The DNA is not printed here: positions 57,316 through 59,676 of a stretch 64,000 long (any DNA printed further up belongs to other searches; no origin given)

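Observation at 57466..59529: Unusual triple fusion of C5 DNA methyltransferase, RecA/KaiC-like ATPase and UVR motif, translationally coupled to a ParB-like gene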

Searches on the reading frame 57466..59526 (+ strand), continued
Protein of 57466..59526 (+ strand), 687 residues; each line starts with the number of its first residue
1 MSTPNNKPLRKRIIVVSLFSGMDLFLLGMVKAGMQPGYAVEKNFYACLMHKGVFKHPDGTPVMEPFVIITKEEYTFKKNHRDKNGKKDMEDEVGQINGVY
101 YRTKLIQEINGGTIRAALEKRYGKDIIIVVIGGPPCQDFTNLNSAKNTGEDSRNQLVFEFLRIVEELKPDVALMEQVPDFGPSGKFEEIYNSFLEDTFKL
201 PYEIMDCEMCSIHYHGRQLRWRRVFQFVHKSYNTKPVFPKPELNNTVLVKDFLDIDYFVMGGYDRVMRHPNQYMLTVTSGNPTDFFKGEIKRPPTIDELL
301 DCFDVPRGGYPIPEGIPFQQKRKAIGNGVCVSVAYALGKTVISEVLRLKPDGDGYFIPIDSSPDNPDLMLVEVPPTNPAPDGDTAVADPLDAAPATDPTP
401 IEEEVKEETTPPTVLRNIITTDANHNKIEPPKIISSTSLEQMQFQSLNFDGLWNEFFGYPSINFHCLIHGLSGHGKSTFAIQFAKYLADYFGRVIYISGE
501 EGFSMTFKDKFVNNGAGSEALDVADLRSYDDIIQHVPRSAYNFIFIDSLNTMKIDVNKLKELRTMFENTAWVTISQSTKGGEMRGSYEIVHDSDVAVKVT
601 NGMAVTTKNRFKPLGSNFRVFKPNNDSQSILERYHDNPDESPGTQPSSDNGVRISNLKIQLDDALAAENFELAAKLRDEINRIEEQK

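Call 47: find_encoding_contigs(protein=P0046, flank=10000, max_places=2)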
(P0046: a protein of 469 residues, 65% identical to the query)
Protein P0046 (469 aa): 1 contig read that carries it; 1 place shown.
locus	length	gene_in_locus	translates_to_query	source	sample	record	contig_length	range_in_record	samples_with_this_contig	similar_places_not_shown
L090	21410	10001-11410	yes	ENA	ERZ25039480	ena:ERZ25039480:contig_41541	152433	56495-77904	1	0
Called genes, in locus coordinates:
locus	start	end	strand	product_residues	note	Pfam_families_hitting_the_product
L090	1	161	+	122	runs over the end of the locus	PF14360:PAP2_C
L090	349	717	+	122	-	PF11325:DUF3127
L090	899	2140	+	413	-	PF07690:MFS_1, PF13347:MFS_2 (weak)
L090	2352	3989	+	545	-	PF00171:Aldedh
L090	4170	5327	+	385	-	PF02771:Acyl-CoA_dh_N, PF02770:Acyl-CoA_dh_M, PF00441:Acyl-CoA_dh_1, PF08028:Acyl-CoA_dh_2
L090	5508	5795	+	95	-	-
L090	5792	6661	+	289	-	PF00515:TPR_1 (faint), PF07719:TPR_2 (faint), PF13181:TPR_8 (faint), PF14559:TPR_19 (faint)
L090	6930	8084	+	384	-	PF17293:Arm-DNA-bind_5, PF13102:Phage_int_SAM_5, PF00589:Phage_integrase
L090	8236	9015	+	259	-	-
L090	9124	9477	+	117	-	PF12728:HTH_17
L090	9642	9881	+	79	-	-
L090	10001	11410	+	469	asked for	PF13479:AAA_24 (weak)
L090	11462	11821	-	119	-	-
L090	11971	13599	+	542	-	PF13495:Phage_int_SAM_4, PF00589:Phage_integrase, PF22823:MrpR_C_cat (weak)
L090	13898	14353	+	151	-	PF07606:DUF1569 (weak)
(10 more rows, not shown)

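Call 53: find_encoding_contigs(protein=P0040, flank=8000, max_places=2)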
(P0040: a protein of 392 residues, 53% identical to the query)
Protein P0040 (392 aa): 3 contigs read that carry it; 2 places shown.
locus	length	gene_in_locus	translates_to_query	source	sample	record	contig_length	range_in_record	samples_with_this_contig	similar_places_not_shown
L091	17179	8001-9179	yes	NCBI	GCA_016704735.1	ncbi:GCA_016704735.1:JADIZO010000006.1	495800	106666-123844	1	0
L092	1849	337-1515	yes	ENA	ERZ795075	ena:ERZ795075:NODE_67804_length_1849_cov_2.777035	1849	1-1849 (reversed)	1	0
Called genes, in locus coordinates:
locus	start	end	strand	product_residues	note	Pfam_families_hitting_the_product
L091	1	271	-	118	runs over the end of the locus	PF01381:HTH_3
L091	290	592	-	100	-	PF09907:HigB_toxin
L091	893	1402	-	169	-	-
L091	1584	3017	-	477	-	PF18962:Por_Secre_tail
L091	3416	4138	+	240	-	-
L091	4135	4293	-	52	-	-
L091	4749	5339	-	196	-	-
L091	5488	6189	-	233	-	-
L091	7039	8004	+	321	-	-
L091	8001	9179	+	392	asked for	PF00145:DNA_methylase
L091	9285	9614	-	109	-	-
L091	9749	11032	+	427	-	PF08800:BT4734-like_N (weak)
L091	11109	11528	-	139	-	PF11645:PDDEXK_5 (weak)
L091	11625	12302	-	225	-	-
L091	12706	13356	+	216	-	-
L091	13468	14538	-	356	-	PF13191:AAA_16 (faint), PF13401:AAA_22 (faint), PF00004:AAA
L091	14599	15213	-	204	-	-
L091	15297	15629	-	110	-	-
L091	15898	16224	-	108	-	-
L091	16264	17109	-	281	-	PF08867:FRG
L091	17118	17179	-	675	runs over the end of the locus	PF20442:BrxL_N, PF13337:BrxL_ATPase, PF05362:Lon_C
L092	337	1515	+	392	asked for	PF00145:DNA_methylase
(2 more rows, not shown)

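Call 57: search_protein_families(library=pfam, proteins=[L001:7636-8826:+, L004:7321-8631:+, L007:5536-6522:+, L007:4392-5519:+, L009:7348-8598:+, L011:12515-13417:+, L011:13410-16625:+, L011:16625-17725:+, L005:12025-12381:+, L007:11072-12517:-], max_evalue=0.01)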
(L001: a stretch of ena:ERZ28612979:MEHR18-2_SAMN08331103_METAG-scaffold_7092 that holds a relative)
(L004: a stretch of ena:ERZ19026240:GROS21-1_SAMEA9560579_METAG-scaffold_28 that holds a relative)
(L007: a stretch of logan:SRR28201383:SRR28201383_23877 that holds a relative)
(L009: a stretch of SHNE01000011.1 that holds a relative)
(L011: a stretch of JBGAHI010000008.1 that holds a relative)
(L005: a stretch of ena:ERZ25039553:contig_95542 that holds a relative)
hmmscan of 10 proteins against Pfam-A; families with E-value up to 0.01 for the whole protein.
L001:7636-8826:+ (397 aa): 1 family
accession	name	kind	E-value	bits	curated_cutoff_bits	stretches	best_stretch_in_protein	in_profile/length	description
PF23937.1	DUF7272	-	0.0062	16.5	27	0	170-242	29-101/196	Family of unknown function (DUF7272)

L004:7321-8631:+ (437 aa): 0 families

L007:5536-6522:+ (329 aa): 0 families

L007:4392-5519:+ (376 aa): 1 family
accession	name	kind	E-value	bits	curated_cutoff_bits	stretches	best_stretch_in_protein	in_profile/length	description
PF13156.12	Mrr_cat_2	-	0.00057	20.2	22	1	22-123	10-108/127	Restriction endonuclease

L009:7348-8598:+ (417 aa): 3 families
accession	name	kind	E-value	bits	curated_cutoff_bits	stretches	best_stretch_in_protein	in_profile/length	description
PF00589.27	Phage_integrase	-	1.7e-22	80.4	27.1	1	235-398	3-171/172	Phage integrase family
PF13102.12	Phage_int_SAM_5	-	7.5e-16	58.7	22.3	1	115-220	2-94/98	Phage integrase SAM-like domain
PF17293.8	Arm-DNA-bind_5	-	2e-06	28.7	22.6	1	13-95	1-82/87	Arm DNA-binding domain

L011:12515-13417:+ (301 aa): 1 family
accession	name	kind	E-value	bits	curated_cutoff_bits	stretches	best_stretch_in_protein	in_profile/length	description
PF13182.11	DUF4007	-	1.5e-77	261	27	1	20-299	1-288/288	Protein of unknown function (DUF4007)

L011:13410-16625:+ (1072 aa): 3 families
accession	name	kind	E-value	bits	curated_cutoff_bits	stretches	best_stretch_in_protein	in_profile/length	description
PF13401.12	AAA_22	-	2.7e-05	24.9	27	1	47-182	10-125/130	AAA domain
PF20703.3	nSTAND1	-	0.00073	19.7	27.1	1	29-179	21-159/379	Novel STAND NTPase 1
PF00312.27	Ribosomal_S15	-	0.0017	18.9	31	1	532-575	21-64/81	Ribosomal protein S15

L011:16625-17725:+ (367 aa): 1 family
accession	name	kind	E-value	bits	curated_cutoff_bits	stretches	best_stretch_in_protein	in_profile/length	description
PF01507.26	PAPS_reduct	-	5.4e-07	30.2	22.5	1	8-133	4-127/175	Phosphoadenosine phosphosulfate reductase domain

L005:12025-12381:+ (119 aa): 0 families

L007:11072-12517:- (482 aa): 0 families

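Call 61: find_related_loci(query=A4, collection=viral_contigs, flank=10000)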
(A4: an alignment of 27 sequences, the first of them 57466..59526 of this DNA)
Query A4 (687 aa) in viral_contigs; peptide patterns used: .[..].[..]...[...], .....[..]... (x = any residue, [..] = any of these).
158 stretches matched a pattern; 133 encode a relative of the query (tblastn E <= 1e-3); the best 80 are kept; 80 distinct loci.
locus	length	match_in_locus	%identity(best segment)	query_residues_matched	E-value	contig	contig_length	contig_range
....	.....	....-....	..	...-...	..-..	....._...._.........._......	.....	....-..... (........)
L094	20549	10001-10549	32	443-622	4e-18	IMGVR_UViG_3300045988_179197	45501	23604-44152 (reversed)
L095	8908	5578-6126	31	443-622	1e-17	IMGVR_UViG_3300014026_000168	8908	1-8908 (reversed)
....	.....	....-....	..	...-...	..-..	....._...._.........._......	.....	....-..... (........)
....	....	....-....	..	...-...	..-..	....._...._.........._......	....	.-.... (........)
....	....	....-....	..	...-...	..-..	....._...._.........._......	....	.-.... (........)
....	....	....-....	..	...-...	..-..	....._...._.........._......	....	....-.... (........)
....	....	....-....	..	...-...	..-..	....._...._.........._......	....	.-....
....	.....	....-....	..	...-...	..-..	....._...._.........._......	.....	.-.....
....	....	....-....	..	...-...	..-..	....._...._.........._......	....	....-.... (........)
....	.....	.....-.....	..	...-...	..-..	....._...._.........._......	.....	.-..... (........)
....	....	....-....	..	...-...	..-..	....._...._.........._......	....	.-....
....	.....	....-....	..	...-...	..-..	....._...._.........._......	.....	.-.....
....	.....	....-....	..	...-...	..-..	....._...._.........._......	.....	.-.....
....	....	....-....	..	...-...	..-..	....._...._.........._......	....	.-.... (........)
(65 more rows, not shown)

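Call 76: find_encoding_contigs(protein=P0080, flank=8000, max_places=2)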
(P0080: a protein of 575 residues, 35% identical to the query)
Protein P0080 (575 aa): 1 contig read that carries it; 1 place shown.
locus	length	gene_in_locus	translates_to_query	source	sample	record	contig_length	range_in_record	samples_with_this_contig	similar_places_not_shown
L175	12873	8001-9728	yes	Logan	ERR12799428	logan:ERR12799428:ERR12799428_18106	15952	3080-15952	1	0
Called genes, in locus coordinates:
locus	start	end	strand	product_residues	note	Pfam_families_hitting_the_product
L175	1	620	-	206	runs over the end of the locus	-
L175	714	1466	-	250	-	-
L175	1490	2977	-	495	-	-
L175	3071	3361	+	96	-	PF12844:HTH_19, PF13560:HTH_31, PF01381:HTH_3, PF13443:HTH_26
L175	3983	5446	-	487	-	-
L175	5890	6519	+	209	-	-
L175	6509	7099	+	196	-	-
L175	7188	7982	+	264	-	-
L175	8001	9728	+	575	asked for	PF00145:DNA_methylase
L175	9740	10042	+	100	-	-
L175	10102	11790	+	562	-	PF27228:MTBMA_p00010_2nd (weak)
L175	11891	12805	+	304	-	PF00589:Phage_integrase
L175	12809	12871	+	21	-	?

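Call 77: find_encoding_contigs(protein=P0083, flank=8000, max_places=2)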
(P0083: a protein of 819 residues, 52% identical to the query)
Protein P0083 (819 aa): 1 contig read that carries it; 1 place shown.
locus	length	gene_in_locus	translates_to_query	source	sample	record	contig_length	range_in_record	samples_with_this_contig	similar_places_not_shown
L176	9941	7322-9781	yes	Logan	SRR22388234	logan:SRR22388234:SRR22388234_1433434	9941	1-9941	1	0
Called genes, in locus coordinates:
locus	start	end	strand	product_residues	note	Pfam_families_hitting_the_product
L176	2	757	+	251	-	?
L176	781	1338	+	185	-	-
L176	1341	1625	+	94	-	-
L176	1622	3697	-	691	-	PF19081:Ig_7 (faint), PF00801:PKD, PF18911:PKD_4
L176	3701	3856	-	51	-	-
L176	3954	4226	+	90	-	PF13560:HTH_31, PF12844:HTH_19, PF13443:HTH_26 (weak), PF01381:HTH_3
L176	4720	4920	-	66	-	-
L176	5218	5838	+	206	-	-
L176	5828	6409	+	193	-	-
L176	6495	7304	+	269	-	-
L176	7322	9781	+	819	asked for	PF00145:DNA_methylase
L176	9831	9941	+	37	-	?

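Call 79: search_protein_families(library=pfam, proteins=[L175:7188-7979:+, L176:6495-7301:+, L041:7401-8225:+, L175:10102-11787:+, L175:9740-10039:+, L175:5890-6516:+, L175:6509-7096:+, L175:3986-5446:-, L041:6101-7342:+], max_evalue=0.05)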
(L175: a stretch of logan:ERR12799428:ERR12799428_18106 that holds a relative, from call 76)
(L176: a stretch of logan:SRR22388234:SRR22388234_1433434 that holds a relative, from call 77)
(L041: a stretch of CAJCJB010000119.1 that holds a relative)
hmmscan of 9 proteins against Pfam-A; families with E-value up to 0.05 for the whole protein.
L175:7188-7979:+ (264 aa): 1 family
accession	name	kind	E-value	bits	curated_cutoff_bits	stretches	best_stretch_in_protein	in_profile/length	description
PF18828.6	LPD15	-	0.022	15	27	0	180-223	38-81/99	Large polyvalent-protein-associated domain 15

L176:6495-7301:+ (269 aa): 0 families

L041:7401-8225:+ (275 aa): 1 family
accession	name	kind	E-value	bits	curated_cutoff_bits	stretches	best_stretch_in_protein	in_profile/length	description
PF04423.19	Rad50_zn_hook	-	0.015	15.5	24.3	1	217-235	15-33/52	Rad50 zinc hook motif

L175:10102-11787:+ (562 aa): 1 family
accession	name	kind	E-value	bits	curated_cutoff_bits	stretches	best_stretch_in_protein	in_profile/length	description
PF22194.2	F-93_WHD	-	0.011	16.2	28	0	498-520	25-47/62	F-93, winged-helix domain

L175:9740-10039:+ (100 aa): 0 families

L175:5890-6516:+ (209 aa): 2 families
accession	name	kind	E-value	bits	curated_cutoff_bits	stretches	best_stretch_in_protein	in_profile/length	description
PF23202.1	PAH_ZNF598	-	0.037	14.7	25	0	103-142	40-76/83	ZNF598 PAH domain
PF13102.12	Phage_int_SAM_5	-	0.043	14.6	22.3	0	7-34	52-79/98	Phage integrase SAM-like domain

L175:6509-7096:+ (196 aa): 0 families

L175:3986-5446:- (487 aa): 0 families

L041:6101-7342:+ (414 aa): 1 family
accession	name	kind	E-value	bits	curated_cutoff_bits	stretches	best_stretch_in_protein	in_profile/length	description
PF18735.6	HEPN_RiboL-PSP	-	0.0055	17.1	28.4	1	134-251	92-185/191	RiboL-PSP-HEPN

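Call 86: search_protein_families(library=phrogs, proteins=[L175:7188-7979:+, L041:7401-8225:+, L175:10102-11787:+, L175:3986-5446:-, L088:8246-9076:+, L004:8760-10001:+, L091:7039-8001:+, L007:9480-9785:+, L001:7636-8826:+], max_evalue=0.01)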
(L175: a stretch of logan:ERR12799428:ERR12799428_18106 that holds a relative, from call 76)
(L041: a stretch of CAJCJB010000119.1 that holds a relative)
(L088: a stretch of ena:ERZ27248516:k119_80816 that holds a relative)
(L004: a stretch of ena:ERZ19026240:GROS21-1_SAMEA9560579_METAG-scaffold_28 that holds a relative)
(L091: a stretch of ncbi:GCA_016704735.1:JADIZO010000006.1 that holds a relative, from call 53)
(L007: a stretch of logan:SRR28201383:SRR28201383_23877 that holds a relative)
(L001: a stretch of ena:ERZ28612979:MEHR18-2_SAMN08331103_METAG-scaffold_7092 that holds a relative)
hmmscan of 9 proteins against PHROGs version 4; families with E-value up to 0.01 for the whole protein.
L175:7188-7979:+ (264 aa): 4 families
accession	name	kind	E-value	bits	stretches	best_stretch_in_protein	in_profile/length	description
phrog_620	-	DNA, RNA and nucleotide metabolism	0.00083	20.5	1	31-109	27-99/217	ParB-like partition protein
phrog_16306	-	head and packaging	0.00092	19.7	1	67-172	144-245/261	virion structural protein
phrog_27360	-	unknown function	0.0016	18.8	1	15-125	10-122/312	-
phrog_1033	-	DNA, RNA and nucleotide metabolism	0.0067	17.2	0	142-199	157-217/334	ParB-like partition protein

L041:7401-8225:+ (275 aa): 0 families

L175:10102-11787:+ (562 aa): 0 families

L175:3986-5446:- (487 aa): 0 families

L088:8246-9076:+ (277 aa): 0 families

L004:8760-10001:+ (414 aa): 1 family
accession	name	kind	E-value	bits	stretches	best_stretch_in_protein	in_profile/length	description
phrog_8071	-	DNA, RNA and nucleotide metabolism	0.0011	19.3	1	31-94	34-98/389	ParB-like partition protein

L091:7039-8001:+ (321 aa): 0 families

L007:9480-9785:+ (102 aa): 5 families
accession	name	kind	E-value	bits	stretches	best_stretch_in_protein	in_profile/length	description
phrog_5866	-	unknown function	0.00051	21.2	1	18-101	14-92/98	-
phrog_66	-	integration and excision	0.00059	20.6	1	36-102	80-146/412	excisionase and transcriptional regulator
phrog_9834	-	integration and excision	0.0054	18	1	48-98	26-76/86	excisionase and transcriptional regulator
phrog_5238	-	unknown function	0.0071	17.6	1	43-98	29-82/85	-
phrog_7735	-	integration and excision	0.0072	17.7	0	50-99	6-53/99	excisionase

L001:7636-8826:+ (397 aa): 0 families
